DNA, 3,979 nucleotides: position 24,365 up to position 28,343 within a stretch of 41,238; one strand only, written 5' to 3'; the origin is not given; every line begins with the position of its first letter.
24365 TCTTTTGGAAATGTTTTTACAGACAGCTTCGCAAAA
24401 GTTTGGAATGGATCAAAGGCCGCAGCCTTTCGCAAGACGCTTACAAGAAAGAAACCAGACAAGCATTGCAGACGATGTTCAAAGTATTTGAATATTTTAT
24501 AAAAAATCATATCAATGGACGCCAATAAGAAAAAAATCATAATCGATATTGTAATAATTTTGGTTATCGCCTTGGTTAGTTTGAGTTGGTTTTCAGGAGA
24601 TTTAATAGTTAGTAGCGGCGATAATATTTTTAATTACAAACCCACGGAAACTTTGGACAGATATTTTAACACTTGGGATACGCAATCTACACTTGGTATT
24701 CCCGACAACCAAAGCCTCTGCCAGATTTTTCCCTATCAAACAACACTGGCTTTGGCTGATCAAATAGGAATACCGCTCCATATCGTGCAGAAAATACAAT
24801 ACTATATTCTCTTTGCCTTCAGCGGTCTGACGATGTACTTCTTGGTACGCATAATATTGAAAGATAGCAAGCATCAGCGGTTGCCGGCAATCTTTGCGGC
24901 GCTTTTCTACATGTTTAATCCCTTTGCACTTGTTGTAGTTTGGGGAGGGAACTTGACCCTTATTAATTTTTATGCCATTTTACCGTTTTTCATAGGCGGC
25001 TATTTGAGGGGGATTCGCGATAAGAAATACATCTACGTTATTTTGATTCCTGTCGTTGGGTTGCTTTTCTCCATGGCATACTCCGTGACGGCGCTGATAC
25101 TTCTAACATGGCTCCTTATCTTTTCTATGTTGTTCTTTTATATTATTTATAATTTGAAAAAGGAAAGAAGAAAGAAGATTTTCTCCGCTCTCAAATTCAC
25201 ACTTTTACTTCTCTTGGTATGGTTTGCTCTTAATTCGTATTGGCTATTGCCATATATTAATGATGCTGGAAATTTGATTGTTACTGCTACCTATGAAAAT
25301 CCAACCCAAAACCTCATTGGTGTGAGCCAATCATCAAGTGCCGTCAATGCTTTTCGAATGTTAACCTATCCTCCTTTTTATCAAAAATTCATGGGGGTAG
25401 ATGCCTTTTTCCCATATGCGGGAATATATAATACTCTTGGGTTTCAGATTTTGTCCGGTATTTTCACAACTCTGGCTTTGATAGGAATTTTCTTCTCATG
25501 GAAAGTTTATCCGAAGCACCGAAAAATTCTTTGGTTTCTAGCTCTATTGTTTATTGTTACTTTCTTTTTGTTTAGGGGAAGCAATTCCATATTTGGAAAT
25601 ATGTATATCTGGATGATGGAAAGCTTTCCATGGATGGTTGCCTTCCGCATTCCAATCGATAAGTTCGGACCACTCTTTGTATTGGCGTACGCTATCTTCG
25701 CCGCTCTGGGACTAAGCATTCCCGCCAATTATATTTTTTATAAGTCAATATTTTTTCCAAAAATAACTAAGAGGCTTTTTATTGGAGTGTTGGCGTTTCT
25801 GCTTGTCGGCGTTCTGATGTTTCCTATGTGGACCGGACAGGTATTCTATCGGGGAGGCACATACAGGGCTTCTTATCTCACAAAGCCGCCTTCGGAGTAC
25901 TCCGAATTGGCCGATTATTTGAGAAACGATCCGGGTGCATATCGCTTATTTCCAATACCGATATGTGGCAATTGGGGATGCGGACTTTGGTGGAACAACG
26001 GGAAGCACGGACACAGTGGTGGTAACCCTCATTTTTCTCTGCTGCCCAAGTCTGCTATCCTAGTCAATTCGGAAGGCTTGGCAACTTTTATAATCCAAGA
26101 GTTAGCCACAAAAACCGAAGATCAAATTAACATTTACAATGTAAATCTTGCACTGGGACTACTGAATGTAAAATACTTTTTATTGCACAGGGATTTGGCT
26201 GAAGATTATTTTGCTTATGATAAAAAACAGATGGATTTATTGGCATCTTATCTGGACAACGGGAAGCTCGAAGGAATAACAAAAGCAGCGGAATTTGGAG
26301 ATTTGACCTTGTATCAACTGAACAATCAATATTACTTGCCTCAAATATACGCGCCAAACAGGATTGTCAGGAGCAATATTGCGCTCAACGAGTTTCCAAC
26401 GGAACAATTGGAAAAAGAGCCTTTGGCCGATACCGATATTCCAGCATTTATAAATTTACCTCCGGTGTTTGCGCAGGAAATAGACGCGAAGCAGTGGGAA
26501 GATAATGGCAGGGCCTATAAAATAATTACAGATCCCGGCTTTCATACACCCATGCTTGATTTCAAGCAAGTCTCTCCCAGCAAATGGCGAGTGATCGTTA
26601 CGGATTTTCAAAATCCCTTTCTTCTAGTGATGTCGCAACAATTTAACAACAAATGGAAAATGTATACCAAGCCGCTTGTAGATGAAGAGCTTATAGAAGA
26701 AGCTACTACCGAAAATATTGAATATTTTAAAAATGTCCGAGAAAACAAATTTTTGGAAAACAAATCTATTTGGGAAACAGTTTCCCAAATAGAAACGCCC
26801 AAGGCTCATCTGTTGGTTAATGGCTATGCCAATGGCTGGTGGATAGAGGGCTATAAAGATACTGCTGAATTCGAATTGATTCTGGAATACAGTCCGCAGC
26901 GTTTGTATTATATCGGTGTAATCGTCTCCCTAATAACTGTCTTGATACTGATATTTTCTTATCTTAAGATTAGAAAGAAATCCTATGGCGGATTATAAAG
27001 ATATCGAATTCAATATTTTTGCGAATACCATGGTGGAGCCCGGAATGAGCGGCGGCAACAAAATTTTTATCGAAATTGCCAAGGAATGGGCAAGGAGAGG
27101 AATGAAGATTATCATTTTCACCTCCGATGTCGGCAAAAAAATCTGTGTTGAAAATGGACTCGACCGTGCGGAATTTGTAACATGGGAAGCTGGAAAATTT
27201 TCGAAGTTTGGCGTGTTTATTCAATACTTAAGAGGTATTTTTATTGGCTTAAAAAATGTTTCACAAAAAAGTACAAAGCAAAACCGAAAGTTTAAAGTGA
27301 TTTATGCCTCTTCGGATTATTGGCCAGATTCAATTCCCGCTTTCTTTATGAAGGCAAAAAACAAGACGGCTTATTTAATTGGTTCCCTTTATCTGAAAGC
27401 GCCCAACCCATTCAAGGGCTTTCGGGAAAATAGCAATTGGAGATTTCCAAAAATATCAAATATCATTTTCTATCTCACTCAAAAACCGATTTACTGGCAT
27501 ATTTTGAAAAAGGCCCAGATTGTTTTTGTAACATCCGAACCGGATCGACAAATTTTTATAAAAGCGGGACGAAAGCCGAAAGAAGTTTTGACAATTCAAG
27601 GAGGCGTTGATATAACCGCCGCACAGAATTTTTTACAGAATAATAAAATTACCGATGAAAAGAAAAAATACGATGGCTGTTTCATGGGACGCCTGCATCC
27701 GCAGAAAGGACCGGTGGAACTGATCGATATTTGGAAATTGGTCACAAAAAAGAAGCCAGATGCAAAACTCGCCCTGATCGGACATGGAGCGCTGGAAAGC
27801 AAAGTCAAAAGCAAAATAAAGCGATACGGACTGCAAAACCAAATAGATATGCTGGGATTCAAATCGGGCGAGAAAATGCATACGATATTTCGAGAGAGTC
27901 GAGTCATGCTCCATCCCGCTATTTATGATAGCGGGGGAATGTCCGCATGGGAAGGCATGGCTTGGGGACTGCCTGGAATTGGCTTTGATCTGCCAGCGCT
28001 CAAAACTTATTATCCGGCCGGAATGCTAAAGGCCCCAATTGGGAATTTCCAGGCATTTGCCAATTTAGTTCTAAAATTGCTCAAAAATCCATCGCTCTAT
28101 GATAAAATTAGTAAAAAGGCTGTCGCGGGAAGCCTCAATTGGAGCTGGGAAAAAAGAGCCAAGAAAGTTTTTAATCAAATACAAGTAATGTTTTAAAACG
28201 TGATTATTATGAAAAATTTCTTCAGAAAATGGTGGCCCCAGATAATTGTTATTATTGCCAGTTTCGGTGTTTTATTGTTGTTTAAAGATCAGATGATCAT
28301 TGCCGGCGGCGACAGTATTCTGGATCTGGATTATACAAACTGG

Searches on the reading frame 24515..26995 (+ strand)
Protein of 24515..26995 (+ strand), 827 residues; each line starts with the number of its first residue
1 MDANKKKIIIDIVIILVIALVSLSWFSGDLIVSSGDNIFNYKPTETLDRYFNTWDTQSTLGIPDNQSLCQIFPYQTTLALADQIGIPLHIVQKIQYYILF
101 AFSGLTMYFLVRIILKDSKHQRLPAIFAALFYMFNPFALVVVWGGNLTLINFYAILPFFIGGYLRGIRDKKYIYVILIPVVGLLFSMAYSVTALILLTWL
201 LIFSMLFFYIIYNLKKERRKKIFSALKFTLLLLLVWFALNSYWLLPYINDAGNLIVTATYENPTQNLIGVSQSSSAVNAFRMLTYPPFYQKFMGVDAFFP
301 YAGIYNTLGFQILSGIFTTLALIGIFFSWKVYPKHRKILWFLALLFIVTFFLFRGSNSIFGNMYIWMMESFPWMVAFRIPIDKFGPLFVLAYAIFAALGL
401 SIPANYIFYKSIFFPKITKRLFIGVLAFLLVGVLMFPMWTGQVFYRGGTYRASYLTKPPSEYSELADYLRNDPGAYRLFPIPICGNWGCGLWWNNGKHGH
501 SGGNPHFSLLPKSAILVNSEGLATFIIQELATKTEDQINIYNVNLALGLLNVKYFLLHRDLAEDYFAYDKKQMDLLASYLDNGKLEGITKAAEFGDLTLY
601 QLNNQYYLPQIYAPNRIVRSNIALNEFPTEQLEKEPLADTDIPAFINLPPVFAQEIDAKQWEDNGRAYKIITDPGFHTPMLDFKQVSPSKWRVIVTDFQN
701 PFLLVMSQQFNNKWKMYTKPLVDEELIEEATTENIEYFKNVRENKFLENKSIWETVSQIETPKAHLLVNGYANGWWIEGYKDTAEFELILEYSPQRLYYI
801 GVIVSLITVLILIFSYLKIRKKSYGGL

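Call 6: search_protein_families(library=pfam, proteins=[window:24515-26995:+], max_evalue=0.01)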
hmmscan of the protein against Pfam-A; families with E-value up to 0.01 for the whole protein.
window:24515-26995:+ (827 aa): 2 families
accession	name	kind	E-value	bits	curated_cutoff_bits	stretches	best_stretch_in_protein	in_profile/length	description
PF11847.13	GT-C_AftD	-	1.5e-06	26.9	26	1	41-474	24-426/661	Alpha-(1->3)-arabinofuranosyltransferase, N-terminal GT-C domain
PF10131.15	PTPS_related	-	0.0013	17.7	26.4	1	97-249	31-170/621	6-pyruvoyl-tetrahydropterin synthase related domain; membrane protein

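Call 7: search_protein_families(library=ncbifam, proteins=[window:24515-26995:+], max_evalue=0.01)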
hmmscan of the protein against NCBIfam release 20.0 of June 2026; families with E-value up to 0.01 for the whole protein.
window:24515-26995:+ (827 aa): 1 family
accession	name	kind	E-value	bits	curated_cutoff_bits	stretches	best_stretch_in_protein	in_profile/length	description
NF053599.1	transp_MmpA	equivalog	0.00077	18.2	210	1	68-245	46-197/543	MmpA family trehalose lipid delivery protein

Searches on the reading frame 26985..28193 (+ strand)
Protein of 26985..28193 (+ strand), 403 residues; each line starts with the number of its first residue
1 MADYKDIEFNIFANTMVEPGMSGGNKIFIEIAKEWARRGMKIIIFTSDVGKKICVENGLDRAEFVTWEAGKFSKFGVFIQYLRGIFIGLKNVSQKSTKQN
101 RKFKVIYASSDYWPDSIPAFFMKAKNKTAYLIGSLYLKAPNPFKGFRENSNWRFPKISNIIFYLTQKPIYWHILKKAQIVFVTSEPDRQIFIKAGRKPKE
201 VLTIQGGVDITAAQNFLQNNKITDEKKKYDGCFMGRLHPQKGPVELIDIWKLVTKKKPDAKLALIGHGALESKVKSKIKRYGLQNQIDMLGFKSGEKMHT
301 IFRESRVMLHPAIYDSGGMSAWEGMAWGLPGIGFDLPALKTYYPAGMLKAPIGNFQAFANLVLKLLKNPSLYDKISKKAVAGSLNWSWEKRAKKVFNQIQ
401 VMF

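Call 6: search_protein_families(library=pfam, proteins=[window:26985-28193:+], max_evalue=0.01)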
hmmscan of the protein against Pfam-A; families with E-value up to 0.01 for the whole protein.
window:26985-28193:+ (403 aa): 4 families
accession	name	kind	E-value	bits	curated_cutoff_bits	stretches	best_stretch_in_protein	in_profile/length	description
PF00534.26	Glycos_transf_1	-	3.7e-26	92.1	26.4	1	222-379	9-169/172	Glycosyl transferases group 1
PF13692.12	Glyco_trans_1_4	-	2.3e-18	67.3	27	1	232-368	5-142/142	Glycosyl transferases group 1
PF13439.12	Glyco_transf_4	-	1.3e-05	25.7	28.5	1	22-210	2-168/170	Glycosyltransferase Family 4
PF20706.3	GT4-conflict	-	0.0011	18.5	26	1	196-330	169-307/385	Family 4 Glycosyltransferase in conflict systems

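Call 7: search_protein_families(library=ncbifam, proteins=[window:26985-28193:+], max_evalue=0.01)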
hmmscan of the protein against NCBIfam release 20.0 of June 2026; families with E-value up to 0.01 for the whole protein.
window:26985-28193:+ (403 aa): 27 families (the best 25 are shown)
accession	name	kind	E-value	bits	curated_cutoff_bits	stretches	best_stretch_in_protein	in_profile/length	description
TIGR03999.1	thiol_BshA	equivalog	2.8e-14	52.9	273.7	1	237-382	208-352/375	N-acetyl-alpha-D-glucosaminyl L-malate synthase BshA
TIGR03449.1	mycothiol_MshA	equivalog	4.5e-12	45.6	462.5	1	177-397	165-398/406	D-inositol-3-phosphate glycosyltransferase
NF041876.1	EPS_EpsE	equivalog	1.8e-11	43.9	400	1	195-379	182-372/389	exopolysaccharide biosynthesis GT4 family glycosyltransferase EpsE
NF041010.1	glycosy_Agl16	equivalog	1.8e-10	40.2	575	1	172-396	129-345/352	glycosylation protein Agl16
NF038295.1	EPS_HpsP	equivalog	8.7e-10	38.1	550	1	174-395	152-380/388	hormogonium polysaccharide biosynthesis glycosyltransferase HpsP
NF047880.1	glyco_SdgA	exception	9.3e-10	37.7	800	1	199-387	291-475/488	serine-aspartate repeat adhesin O-glycosyltransferase SdgA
TIGR04063.1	stp3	hypoth_equivalog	3.4e-08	32.8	442.05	1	166-305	147-290/397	TIGR04063 family PEP-CTERM/XrtA system glycosyltransferase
TIGR04157.1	glyco_rSAM_CFB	subfamily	6.9e-07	28.6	400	1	233-368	232-366/406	TIGR04157 family glycosyltransferase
TIGR04005.1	wcaL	equivalog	2.6e-06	26.6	537.6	1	168-318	166-312/406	colanic acid biosynthesis glycosyltransferase WcaL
NF047881.1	glyco_SdgB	exception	4.8e-06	25.5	800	1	232-398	325-492/496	serine-aspartate repeat adhesin O-glycosyltransferase SdgB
TIGR04047.1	MSMEG_0565_glyc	hypoth_equivalog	5.5e-06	25.7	259.85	1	234-395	199-367/373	MSMEG_0565 family glycosyltransferase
NF007396.0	PRK09922.1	equivalog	7.6e-06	25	385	1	143-335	101-290/361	lipopolysaccharide 1,6-galactosyltransferase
NF038011.1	PelF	equivalog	8.2e-06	25.1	100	1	182-340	263-419/489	GT4 family glycosyltransferase PelF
NF049988.1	MGlcDAGSynMgs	equivalog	9.7e-06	25.2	400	1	232-396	217-381/398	alpha-monoglucosyldiacylglycerol synthase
NF041879.1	EPS_EpsH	equivalog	1.1e-05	24.4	800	1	130-395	144-409/431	exopolysaccharide biosynthesis glycosyltransferase EpsH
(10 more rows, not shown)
